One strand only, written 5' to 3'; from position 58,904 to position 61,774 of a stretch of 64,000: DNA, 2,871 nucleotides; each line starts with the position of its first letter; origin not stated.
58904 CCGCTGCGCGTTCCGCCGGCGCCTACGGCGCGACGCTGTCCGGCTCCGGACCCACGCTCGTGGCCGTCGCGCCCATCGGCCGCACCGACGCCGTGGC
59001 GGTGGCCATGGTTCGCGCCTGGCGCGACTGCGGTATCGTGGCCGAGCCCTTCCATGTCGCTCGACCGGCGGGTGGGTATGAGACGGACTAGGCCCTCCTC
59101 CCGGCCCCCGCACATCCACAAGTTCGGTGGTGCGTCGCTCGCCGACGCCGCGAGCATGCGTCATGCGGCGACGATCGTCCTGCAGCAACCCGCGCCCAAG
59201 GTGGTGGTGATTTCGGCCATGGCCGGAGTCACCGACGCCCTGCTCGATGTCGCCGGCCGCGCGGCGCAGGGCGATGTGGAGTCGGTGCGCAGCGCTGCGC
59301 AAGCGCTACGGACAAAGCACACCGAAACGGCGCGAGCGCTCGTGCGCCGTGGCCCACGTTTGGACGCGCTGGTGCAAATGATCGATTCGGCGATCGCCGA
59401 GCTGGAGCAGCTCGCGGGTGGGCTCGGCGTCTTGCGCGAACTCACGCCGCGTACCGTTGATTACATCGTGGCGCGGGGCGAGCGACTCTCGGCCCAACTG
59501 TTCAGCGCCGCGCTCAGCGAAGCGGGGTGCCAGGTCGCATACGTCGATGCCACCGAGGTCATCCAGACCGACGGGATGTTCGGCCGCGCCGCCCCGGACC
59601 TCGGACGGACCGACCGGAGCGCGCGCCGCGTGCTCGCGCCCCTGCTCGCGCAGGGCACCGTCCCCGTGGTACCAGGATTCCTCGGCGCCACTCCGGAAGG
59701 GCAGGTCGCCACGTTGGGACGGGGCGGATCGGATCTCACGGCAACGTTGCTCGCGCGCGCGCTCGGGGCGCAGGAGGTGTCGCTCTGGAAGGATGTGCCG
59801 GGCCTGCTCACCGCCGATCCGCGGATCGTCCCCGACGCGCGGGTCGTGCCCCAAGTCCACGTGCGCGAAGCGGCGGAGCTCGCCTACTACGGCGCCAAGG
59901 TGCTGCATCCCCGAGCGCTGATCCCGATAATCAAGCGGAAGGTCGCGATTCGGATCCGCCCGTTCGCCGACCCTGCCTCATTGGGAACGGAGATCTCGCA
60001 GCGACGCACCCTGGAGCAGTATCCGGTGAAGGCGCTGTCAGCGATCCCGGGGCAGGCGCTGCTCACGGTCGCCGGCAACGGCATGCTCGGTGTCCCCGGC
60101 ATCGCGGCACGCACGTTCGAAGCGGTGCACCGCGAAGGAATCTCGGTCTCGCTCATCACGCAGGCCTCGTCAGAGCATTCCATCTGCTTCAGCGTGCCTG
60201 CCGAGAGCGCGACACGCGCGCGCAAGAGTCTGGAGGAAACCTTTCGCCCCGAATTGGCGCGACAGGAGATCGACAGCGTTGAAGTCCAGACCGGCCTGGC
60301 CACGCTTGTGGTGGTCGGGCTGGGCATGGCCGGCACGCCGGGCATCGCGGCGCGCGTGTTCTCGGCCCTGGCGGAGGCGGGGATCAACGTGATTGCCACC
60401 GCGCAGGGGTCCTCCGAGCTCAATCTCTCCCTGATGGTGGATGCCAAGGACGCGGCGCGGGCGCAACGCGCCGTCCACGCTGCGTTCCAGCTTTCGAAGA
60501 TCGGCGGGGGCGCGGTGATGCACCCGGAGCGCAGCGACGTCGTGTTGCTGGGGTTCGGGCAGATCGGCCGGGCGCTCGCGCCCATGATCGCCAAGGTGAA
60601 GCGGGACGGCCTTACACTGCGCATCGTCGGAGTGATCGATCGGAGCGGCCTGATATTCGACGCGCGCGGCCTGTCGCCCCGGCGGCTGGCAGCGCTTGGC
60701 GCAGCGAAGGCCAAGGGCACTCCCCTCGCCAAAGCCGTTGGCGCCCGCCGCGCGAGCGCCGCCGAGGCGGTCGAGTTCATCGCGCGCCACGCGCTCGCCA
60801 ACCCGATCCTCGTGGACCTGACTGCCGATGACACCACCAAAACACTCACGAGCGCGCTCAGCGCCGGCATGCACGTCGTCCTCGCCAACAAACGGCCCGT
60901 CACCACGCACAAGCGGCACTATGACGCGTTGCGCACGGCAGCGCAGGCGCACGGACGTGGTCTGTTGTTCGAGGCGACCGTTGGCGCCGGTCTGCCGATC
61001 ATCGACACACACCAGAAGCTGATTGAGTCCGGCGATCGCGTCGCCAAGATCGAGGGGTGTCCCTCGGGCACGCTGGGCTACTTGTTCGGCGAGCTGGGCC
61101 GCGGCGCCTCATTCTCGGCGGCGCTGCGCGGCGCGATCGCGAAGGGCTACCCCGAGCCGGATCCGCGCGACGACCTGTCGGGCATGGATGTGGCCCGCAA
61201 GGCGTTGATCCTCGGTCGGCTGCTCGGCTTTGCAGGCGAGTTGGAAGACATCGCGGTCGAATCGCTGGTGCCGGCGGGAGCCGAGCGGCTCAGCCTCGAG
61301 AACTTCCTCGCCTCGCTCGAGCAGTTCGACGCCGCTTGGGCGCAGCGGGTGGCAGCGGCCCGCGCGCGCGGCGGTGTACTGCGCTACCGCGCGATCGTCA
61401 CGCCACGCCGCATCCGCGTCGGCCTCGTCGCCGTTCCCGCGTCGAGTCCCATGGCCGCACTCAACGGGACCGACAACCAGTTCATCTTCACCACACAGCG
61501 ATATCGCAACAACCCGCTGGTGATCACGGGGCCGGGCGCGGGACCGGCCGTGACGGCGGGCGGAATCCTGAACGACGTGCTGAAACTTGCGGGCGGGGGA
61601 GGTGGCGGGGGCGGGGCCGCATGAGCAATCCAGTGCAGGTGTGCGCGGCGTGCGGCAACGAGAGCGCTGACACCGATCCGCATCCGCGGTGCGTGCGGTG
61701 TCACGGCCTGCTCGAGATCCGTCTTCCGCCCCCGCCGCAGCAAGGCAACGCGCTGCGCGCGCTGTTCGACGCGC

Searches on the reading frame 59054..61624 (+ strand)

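Call 45: search_protein_families(library=pfam, proteins=[window:59054-61624:+], max_evalue=0.0001)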
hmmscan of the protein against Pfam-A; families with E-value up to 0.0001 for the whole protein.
window:59054-61624:+ (856 aa): 6 families
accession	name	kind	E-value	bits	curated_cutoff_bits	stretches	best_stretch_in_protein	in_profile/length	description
PF00696.33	AA_kinase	-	1.2e-46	159.8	24.9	1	21-301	4-232/234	Amino acid kinase family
PF00742.24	Homoserine_dh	-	5.3e-44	150.5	22.9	1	648-843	1-173/173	Homoserine dehydrogenase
PF22468.2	ACT_9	-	1.3e-43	147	27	2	419-478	2-61/61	ACT domain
PF13840.12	ACT_7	-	2.8e-18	66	27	2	411-475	2-64/65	ACT domain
PF01842.31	ACT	-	2.2e-15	56.5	27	1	420-473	2-60/66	ACT domain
PF03447.22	NAD_binding_3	-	1.4e-10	42.3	24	1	500-640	1-116/116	Homoserine dehydrogenase, NAD binding domain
